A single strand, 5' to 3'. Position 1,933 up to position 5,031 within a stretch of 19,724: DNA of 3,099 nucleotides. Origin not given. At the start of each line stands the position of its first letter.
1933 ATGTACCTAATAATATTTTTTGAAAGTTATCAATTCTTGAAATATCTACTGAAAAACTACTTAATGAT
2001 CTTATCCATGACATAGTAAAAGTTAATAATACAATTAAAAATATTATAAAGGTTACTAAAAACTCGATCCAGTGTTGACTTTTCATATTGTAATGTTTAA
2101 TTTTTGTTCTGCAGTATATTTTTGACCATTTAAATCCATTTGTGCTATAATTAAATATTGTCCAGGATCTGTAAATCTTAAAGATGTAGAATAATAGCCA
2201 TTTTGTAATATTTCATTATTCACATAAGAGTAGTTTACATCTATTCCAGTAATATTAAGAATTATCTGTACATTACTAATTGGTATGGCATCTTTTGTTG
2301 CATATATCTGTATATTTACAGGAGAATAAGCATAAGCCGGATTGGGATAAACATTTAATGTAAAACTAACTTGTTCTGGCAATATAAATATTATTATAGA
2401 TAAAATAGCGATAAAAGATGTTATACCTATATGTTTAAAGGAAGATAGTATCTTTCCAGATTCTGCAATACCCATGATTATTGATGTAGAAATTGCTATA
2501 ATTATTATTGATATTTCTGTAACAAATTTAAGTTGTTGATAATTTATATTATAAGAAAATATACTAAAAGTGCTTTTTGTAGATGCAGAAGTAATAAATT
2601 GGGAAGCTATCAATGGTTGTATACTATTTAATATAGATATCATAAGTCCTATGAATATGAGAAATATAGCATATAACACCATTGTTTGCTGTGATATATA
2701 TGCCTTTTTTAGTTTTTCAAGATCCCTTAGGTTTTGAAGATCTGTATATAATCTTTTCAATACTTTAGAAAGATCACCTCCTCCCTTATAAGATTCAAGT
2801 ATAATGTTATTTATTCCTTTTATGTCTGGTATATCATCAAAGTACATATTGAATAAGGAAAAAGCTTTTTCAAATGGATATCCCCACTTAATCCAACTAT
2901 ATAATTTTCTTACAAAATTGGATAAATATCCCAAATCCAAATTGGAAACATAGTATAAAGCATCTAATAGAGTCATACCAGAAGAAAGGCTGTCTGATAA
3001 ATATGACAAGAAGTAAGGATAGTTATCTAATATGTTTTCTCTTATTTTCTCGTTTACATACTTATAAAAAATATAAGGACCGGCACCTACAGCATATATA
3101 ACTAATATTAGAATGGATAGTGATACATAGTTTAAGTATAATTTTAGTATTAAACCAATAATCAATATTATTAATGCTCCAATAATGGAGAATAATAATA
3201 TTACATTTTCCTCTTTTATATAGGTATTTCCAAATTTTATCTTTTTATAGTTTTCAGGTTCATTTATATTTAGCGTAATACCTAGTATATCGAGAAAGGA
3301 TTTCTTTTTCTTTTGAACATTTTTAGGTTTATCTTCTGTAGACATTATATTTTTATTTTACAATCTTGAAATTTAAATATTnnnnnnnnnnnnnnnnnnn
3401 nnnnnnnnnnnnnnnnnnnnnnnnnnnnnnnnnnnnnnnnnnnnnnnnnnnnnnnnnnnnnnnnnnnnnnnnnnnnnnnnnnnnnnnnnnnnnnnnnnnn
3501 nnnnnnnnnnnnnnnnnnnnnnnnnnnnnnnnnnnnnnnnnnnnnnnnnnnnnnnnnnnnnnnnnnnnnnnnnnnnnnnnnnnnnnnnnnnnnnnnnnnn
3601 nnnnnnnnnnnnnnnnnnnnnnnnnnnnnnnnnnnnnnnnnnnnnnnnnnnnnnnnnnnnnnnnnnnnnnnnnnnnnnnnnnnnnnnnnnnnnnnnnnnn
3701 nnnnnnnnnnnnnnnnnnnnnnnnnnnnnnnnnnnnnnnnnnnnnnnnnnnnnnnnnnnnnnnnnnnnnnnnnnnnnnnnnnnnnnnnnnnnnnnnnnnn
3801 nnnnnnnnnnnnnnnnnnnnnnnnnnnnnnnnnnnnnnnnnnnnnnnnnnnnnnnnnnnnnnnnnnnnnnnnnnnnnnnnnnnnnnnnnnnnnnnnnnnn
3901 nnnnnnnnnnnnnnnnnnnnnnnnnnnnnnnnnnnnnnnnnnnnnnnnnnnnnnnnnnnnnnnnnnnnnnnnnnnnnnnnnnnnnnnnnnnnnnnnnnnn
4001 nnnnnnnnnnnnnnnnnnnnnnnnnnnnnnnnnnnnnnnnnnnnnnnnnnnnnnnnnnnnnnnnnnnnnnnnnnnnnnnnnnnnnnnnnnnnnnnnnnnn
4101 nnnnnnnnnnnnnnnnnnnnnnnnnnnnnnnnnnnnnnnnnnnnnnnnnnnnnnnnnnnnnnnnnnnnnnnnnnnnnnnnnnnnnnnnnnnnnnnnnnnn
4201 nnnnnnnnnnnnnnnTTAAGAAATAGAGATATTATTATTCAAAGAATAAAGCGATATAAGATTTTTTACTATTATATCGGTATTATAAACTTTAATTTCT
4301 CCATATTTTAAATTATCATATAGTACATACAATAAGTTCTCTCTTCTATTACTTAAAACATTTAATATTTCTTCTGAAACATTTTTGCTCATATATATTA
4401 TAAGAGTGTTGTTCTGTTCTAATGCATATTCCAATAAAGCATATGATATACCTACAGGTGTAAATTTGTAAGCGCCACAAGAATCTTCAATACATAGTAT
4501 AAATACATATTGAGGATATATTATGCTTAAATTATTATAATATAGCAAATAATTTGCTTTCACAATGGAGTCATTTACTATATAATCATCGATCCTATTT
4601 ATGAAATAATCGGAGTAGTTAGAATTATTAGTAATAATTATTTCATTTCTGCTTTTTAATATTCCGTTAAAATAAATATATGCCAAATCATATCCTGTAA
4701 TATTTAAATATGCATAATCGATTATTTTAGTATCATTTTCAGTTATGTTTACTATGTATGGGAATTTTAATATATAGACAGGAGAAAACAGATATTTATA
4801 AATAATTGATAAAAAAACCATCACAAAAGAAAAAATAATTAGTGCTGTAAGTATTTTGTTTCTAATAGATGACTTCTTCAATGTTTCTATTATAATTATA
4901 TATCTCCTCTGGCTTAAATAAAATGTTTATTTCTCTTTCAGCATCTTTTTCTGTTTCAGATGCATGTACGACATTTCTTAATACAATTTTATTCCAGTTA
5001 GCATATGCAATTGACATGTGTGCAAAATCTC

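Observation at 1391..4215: Orphan type-IV-filament module: two single-domain T2SSF platform genes transcribed divergently, plus a pilin-like gene, with no ATPase or prepilin peptidase beside them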

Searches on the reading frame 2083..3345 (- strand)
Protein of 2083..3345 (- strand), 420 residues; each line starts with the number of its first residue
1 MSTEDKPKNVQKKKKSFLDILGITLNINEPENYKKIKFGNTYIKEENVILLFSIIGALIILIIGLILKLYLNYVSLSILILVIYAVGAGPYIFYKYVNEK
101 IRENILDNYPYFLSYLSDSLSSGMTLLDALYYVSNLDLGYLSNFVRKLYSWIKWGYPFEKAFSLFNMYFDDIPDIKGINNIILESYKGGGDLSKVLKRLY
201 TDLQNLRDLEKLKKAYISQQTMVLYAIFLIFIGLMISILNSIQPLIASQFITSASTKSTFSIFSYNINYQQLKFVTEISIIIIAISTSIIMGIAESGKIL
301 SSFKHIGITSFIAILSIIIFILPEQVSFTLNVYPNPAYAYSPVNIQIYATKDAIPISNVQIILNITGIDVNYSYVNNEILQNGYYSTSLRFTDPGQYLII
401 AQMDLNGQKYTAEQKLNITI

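Call 6: search_protein_families(library=pfam, proteins=[window:2083-3345:-], max_evalue=1)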
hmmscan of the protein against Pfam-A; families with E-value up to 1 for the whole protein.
window:2083-3345:- (420 aa): 2 families
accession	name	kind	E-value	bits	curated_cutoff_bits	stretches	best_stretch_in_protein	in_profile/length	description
PF00482.28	T2SSF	-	1.5e-14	54.5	25.2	1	112-239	1-124/125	Type II secretion system (T2SS), protein F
PF09843.14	DUF2070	-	0.45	9.2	30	0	53-121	130-202/561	Predicted membrane protein (DUF2070)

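Call 9: search_protein_families(library=ncbifam, proteins=[window:2083-3345:-], max_evalue=1)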
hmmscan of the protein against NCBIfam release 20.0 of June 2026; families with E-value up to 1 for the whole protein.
window:2083-3345:- (420 aa): 2 families
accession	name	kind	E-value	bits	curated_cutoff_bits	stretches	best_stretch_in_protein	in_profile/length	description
NF004705.1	PRK06041.1-3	equivalog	6.9e-17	61.5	400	1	51-319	190-453/465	archaellar assembly protein ArlJ/FlaJ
NF045993.1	MAG0130_MAG3770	subfamily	0.0012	18.8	85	1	43-97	45-98/140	MAG0130/MAG3770 family membrane protein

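Call 27: find_homologous_proteins(query=window:2083-3345:-, max_evalue=0.001)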
Query window:2083-3345:- (420 aa): 47 proteins with E <= 0.001 among 8000 candidates.
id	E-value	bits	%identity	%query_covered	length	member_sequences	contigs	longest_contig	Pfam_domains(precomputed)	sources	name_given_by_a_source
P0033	1.3e-260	882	100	100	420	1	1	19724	PF00482.29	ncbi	ncbi:MAG: type II secretion system F family protein [Nanopusillaceae archaeon]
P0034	4.1e-146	505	60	98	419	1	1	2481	PF00482.29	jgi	jgi:archaellum biogenesis protein FlaJ (TadC family)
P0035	5.8e-146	505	60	95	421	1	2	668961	PF00482.29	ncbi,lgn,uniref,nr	ncbi:archaeal flagellar protein FlaJ [Nanobdella aerobiophila]|uniref:Archaeal flagellar protein Fla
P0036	2.3e-144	499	58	98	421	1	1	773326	PF00482.29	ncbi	ncbi:hypothetical protein YN1_0030 [Nanoarchaeota archaeon]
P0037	9.3e-144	497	60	99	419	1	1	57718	PF00482.29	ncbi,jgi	ncbi:MAG: type II secretion system F family protein [Nanopusillaceae archaeon]|jgi:archaellum biogen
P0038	2.5e-141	489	58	100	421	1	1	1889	PF00482.29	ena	-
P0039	6.5e-138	478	58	100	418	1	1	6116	PF00482.29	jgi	jgi:archaellum biogenesis protein FlaJ (TadC family)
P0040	1.9e-137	477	57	100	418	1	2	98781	PF00482.29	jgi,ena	jgi:archaellum biogenesis protein FlaJ (TadC family)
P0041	5.0e-137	475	59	94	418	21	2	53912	PF00482.29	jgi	-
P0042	5.2e-137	475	57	100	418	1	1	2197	PF00482.29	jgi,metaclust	metaclust:\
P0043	1.6e-136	473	56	100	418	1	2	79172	PF00482.29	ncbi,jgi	jgi:archaellum biogenesis protein FlaJ (TadC family)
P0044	1.6e-136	473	57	100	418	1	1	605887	PF00482.29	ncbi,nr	ncbi:hypothetical protein Nps_01915 [Candidatus Nanopusillus acidilobi]|nr:hypothetical protein Nps_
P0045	7.1e-136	471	57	100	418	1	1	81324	PF00482.29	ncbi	ncbi:MAG: type II secretion system F family protein [Candidatus Nanopusillus sp.]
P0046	7.7e-136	471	56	100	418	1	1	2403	PF00482.29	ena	-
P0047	7.9e-136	471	57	100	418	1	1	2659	PF00482.29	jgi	-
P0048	8.5e-136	471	56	100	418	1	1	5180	PF00482.29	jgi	-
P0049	9.1e-136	471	56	100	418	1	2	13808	PF00482.29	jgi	-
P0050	9.4e-136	471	57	100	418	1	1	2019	PF00482.29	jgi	-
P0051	1.3e-135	470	56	100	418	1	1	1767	PF00482.29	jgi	jgi:archaellum biogenesis protein FlaJ (TadC family)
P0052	1.4e-135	470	57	100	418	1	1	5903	PF00482.29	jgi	-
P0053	1.7e-135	470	57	100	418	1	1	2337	PF00482.29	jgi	jgi:archaellum biogenesis protein FlaJ (TadC family)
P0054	1.8e-135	470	56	100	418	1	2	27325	PF00482.29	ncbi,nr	ncbi:MAG: type II secretion system F family protein [Candidatus Nanopusillus sp.]|nr:type II secreti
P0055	2.7e-135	469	58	94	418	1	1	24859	PF00482.29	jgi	jgi:archaellum biogenesis protein FlaJ (TadC family)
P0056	4.2e-135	469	57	100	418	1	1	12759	PF00482.29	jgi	-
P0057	4.3e-135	469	56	100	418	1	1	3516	PF00482.29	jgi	-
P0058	4.8e-135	469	57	100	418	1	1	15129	PF00482.29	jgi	jgi:archaellum biogenesis protein FlaJ (TadC family)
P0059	7.7e-135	468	56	100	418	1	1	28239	PF00482.29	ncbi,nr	ncbi:MAG: type II secretion system F family protein [Candidatus Nanopusillus sp.]|nr:type II secreti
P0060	9.9e-135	468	56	99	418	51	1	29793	PF00482.29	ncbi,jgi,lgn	jgi:archaellum biogenesis protein FlaJ (TadC family)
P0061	1.0e-134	468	56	100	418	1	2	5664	PF00482.29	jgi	-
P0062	1.1e-134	467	55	100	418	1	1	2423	PF00482.29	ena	-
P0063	1.1e-134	467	56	100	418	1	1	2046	PF00482.29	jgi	jgi:archaellum biogenesis protein FlaJ (TadC family)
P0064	1.3e-134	467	57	100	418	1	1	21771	PF00482.29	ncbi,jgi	jgi:archaellum biogenesis protein FlaJ (TadC family)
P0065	1.6e-134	467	55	100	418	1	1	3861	PF00482.29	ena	-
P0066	1.7e-134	467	56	100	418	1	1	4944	PF00482.29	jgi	-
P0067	4.8e-134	465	56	100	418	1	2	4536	PF00482.29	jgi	-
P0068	6.9e-134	465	56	100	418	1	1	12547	PF00482.29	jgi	jgi:archaellum biogenesis protein FlaJ (TadC family)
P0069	7.7e-134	465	56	100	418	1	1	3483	PF00482.29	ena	-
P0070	9.2e-134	464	58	94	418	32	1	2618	PF00482.29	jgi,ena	-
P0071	1.3e-133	464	55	100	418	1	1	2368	PF00482.29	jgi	-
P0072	4.0e-132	459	58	93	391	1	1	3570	PF00482.29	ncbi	ncbi:MAG: type II secretion system F family protein, partial [Candidatus Nanopusillus sp.]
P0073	8.7e-132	458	55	100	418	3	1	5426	PF00482.29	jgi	jgi:archaellum biogenesis protein FlaJ (TadC family)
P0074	2.5e-126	440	60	84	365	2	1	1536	PF00482.29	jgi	jgi:Archaeal flagella assembly protein J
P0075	2.6e-99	351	58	71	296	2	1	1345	PF00482.29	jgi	jgi:archaellum biogenesis protein FlaJ (TadC family)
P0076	1.4e-85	306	48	81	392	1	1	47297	PF16640.12,PF00482.29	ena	-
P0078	2.4e-68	249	45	71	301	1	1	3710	PF00482.29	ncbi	ncbi:MAG: type II secretion system F family protein, partial [Nanopusillaceae archaeon]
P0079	2.3e-6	45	22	65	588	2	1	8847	PF00482.29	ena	-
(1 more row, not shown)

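Call 37: search_protein_families(library=ncbifam, proteins=[P0079], max_evalue=0.001)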
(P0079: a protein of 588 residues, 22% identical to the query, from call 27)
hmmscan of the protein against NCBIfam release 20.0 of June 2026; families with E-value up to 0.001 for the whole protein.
P0079 (588 aa): 4 families
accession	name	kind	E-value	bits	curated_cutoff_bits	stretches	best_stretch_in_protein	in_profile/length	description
NF004704.2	PRK06041.1-2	equivalog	2.5e-33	115.6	550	1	43-582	11-541/555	archaellar assembly protein ArlJ/FlaJ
NF004705.1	PRK06041.1-3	equivalog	2.4e-27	96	400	1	110-586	3-453/465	archaellar assembly protein ArlJ/FlaJ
NF046075.1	UpsF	equivalog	4.9e-17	61.9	400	1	42-549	26-470/484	membrane pilin protein UpsF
NF053673.1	bindosome_BasF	exception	1.7e-08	33.5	1300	1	56-584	142-637/656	bindosome assembly system membrane anchoring protein BasF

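Call 41: find_encoding_contigs(protein=P0079, flank=8000, max_places=2)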
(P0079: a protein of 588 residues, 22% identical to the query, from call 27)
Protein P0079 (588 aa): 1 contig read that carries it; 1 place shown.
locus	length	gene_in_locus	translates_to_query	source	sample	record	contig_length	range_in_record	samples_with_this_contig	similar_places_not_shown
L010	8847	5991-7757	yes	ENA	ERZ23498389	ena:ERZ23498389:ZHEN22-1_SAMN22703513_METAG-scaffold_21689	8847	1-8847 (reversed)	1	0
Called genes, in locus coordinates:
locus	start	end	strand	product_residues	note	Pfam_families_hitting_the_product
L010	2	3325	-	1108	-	?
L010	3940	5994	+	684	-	PF00437:T2SSE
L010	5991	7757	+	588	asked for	PF00482:T2SSF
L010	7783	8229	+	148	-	PF07790:Pilin_N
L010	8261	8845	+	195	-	?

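Call 67: search_protein_families(library=ncbifam, proteins=[L010:3940-5994:+], max_evalue=0.00001)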
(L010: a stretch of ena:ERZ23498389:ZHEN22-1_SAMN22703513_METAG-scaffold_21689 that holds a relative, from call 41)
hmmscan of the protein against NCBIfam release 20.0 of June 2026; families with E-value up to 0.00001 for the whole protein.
L010:3940-5994:+ (684 aa): 17 families
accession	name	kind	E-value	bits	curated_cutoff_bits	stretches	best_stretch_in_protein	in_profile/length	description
NF058587.1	archaellum_moto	equivalog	4.5e-109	365.6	550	1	212-670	46-519/527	archaellum flagellar ATPase motor FlaI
NF053672.1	bindosome_BasE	exception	5.1e-57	193.8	1000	1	219-671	63-510/512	bindosome assembly system ATPase subunit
TIGR03819.1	heli_sec_ATPase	hypoth_equivalog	5e-39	134.4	373.15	1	273-548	29-298/340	TadA family conjugal transfer-associated ATPase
TIGR02788.1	VirB11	equivalog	9.2e-32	110.3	249.95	1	319-547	15-262/308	P-type DNA transfer ATPase VirB11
TIGR02782.1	TrbB_P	equivalog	3e-29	102.3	304.55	1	344-589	56-295/303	P-type conjugative transfer ATPase TrbB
NF010469.0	PRK13894.1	subfamily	1.3e-25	90.5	508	1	346-548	71-265/320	conjugal transfer ATPase TrbB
NF010475.0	PRK13900.1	equivalog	4.9e-23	81.7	389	1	412-544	148-276/333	type IV secretion system ATPase VirB11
NF010407.0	PRK13833.1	subfamily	1.5e-22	80.4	499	1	358-568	78-285/323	conjugal transfer protein TrbB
NF041000.1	ATPase_ComGA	equivalog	6.8e-18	64.6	300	1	426-552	130-247/267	competence type IV pilus ATPase ComGA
NF010425.0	PRK13851.1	equivalog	3.1e-16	59.2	461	1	410-540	148-273/344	type IV secretion system protein VirB11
TIGR02538.1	type_IV_pilB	equivalog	2.2e-13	49.7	675.65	1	415-566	306-447/564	type IV-A pilus assembly ATPase PilB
TIGR01420.1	pilT_fam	subfamily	2.8e-13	49.8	319.1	1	425-547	123-239/343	PilT/PilU family type 4a pilus ATPase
TIGR02525.1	plasmid_TraJ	equivalog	5.2e-13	48.7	368.3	1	428-611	153-336/372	plasmid transfer ATPase TraJ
TIGR02533.1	type_II_gspE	equivalog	2.8e-12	46.1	630.25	1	421-551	239-360/486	type II secretion system ATPase GspE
NF053534.1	T4PilAsmATPsTfpB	equivalog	3e-12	45.7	850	1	419-549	331-451/584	type IV pilus assembly ATPase TfpB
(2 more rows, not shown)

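Call 71: predict_structure(alignment_id=A4)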
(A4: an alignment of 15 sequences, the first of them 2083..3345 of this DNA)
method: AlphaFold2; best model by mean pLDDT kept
length: 420 residues; sequences in the alignment: 15
mean_pLDDT: 72.8   pTM: 0.50
mean pLDDT of the five models: 72.8, 72.3, 71.3, 68.9, 68.3
residues with pLDDT >= 90: 119; 70-90: 151; 50-70: 58; < 50: 92
segments of 3 or more residues with pLDDT < 50: 1-19, 21-27, 242-273, 275-277, 297-310, 312-323
pLDDT, mean of each block of 10 residues (from residue 1): 31 40 54 75 81 82 76 68 75 81 91 95 94 92 93 92 92 90 90 92 86 73 63 56 44 30 33 47 55 47 45 46 66 87 89 78 89 88 89 90 80 89
secondary structure, 60 per line:
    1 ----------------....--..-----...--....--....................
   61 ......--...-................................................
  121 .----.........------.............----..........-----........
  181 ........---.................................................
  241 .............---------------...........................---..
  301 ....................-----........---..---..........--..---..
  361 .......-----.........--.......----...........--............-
elements in order: H17-20 E35-38 E41-44 H45-66 H73-121 H126-134 H141-153 H158-167 H173-188 H192-253 H269-295 H299-320 E326-333 E342-351 E359-367 E373-381 E384-390 E395-405 E408-419

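Call 73: fold_search(model_id=the predicted structure, library=pdb)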
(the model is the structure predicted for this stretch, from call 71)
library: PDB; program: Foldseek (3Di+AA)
matches with E <= 10: 1851; with E <= 0.001: 37
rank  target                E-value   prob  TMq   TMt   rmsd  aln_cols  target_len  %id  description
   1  7ycx_G                6.3e-05  1.00  0.18  0.10  27.7       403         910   11  The structure of INTAC-PEC complex (released 2023-03-15)
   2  5vhv_A                8.1e-05  0.99  0.17  0.20  26.1       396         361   12  Pseudomonas fluorescens alkylpurine DNA glycosylase AlkC bound to DNA containing an oxocarbenium-intermediate analog (released 2017-10-25)
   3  8rc4_g                8.5e-05  0.99  0.19  0.10  29.3       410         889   12  Structure of Integrator-PP2A complex (released 2024-02-07)
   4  5vi0_A                1.1e-04  0.99  0.17  0.20  26.1       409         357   11  Pseudomonas fluorescens alkylpurine DNA glycosylase AlkC bound to DNA containing an abasic site analog (released 2017-10-25)
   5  5b71_E                1.6e-04  1.00  0.19  0.76   2.8       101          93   13  Crystal structure of complement C5 in complex with SKY59 (released 2017-05-03)
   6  5m5p_A                2.0e-04  1.00  0.20  0.05   5.8       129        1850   12  S. cerevisiae spliceosomal helicase Brr2 (271-end) in complex with the Jab/MPN domain of S. cerevisiae Prp8 (released 2016-12-07)
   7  7ms2_A                2.1e-04  1.00  0.16  0.10   5.9       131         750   10  Three-dimensional structure of a GH3 Beta-glucosidase from Clostridium thermocellum in complex with glycerol (released 2022-05-18)
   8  6cpd_B                2.7e-04  1.00  0.19  0.52   4.5       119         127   13  Crystal structure of PmoD soluble domain from Methylocystis sp. ATCC 49242 (Rockwell) (released 2018-10-31)
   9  2p9r_A                2.9e-04  1.00  0.20  0.70   3.3       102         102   11  Human alpha2-macroglogulin is composed of multiple domains, as predicted by homology with complement component C3 (released 2007-08-21)
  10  6cpd_A                2.9e-04  1.00  0.18  0.49   4.7       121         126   13  Crystal structure of PmoD soluble domain from Methylocystis sp. ATCC 49242 (Rockwell) (released 2018-10-31)
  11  6r4n_E                3.2e-04  1.00  0.17  0.42   4.8       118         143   12  Crystal structure of S. cerevisia Niemann-Pick type C protein NPC2 with ergosterol bound (released 2019-09-25)
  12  1tjj_C                4.3e-04  1.00  0.16  0.34   6.1       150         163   10  Human GM2 Activator Protein PAF complex (released 2004-12-07)
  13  2p9r_B                4.6e-04  1.00  0.19  0.72   3.2        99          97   11  Human alpha2-macroglogulin is composed of multiple domains, as predicted by homology with complement component C3 (released 2007-08-21)
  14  7ms2_B                4.6e-04  1.00  0.16  0.10   5.5       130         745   10  Three-dimensional structure of a GH3 Beta-glucosidase from Clostridium thermocellum in complex with glycerol (released 2022-05-18)
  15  8j9f_A                4.6e-04  1.00  0.16  0.10   5.8       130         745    8  Structure of STG-hydrolyzing beta-glucosidase 1 (PSTG1) (released 2024-04-10)
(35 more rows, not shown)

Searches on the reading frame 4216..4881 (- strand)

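Call 6: search_protein_families(library=pfam, proteins=[window:4216-4881:-], max_evalue=1)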
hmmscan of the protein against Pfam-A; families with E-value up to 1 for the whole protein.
window:4216-4881:- (221 aa): 0 families

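Call 9: search_protein_families(library=ncbifam, proteins=[window:4216-4881:-], max_evalue=1)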
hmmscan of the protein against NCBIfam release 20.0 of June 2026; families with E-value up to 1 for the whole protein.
window:4216-4881:- (221 aa): 1 family
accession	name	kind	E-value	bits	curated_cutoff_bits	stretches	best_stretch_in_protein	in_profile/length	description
NF001598.0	PRK00394.2-3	equivalog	0.0039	16.9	330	1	152-219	46-114/184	TATA-box-binding protein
